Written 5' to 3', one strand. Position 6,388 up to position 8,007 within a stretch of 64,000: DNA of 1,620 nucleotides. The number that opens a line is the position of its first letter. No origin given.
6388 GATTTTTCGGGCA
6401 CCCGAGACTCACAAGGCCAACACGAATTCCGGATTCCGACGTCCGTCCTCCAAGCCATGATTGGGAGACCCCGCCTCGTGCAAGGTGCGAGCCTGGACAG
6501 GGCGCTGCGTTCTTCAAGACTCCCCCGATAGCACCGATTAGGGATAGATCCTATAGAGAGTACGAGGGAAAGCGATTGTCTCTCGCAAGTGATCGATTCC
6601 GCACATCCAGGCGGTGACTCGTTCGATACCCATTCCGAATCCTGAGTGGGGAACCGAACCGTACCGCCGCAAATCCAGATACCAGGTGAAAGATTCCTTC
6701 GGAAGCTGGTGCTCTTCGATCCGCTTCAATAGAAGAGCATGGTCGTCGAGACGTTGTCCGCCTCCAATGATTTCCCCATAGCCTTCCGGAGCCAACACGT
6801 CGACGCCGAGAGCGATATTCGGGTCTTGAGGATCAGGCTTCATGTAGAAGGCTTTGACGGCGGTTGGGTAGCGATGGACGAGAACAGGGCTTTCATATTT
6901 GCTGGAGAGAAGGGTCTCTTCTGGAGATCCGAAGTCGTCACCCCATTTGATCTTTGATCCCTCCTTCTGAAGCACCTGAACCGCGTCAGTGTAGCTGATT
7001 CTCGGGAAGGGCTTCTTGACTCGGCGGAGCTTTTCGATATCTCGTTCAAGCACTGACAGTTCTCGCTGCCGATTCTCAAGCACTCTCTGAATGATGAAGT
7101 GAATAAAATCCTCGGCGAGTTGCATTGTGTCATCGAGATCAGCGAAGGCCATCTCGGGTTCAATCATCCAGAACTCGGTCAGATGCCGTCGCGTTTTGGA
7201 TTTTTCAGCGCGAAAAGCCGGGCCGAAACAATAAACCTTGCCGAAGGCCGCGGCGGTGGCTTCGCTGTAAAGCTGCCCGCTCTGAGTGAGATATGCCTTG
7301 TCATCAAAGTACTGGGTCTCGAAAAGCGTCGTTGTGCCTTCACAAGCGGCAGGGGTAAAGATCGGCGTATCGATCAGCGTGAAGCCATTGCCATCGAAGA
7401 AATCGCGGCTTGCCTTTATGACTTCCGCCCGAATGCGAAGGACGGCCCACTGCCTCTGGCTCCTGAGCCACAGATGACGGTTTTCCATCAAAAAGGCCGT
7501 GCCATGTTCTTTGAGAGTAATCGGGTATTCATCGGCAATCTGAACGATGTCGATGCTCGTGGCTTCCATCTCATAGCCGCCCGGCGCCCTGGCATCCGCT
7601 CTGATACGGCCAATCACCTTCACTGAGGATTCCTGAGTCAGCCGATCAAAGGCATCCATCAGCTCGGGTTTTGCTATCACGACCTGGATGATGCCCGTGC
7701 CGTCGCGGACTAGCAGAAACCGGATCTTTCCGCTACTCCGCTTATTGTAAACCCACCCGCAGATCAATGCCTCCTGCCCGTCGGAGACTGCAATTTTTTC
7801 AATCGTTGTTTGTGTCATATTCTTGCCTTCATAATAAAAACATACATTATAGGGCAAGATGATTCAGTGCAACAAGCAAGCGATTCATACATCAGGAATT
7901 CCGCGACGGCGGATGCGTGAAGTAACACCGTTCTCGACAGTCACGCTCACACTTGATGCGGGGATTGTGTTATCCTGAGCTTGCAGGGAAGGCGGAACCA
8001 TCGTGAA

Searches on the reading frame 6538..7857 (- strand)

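Call 6: search_protein_families(library=pfam, proteins=[window:6538-7857:-], max_evalue=0.01)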
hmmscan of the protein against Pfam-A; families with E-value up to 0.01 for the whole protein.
window:6538-7857:- (439 aa): 2 families
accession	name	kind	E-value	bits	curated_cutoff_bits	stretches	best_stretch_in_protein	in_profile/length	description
PF00152.25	tRNA-synt_2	-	6.7e-74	249.2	25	1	123-433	5-307/308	tRNA synthetases class II (D, K and N)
PF01336.31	tRNA_anti-codon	-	1.8e-17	63.5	27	1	32-104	3-74/75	OB-fold nucleic acid binding domain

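Call 25: search_protein_families(library=pfam, proteins=[P0005], max_evalue=1)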
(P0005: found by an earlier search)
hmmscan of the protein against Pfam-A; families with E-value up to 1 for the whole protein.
P0005 (96 aa): 2 families
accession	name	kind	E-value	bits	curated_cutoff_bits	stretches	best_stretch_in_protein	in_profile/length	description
PF04347.18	FliO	-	1.5e-06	28.6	22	1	34-85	1-60/91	Flagellar biosynthesis protein, FliO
PF13116.12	YhdP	-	0.61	8.3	46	1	10-40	11-41/1224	YhdP protein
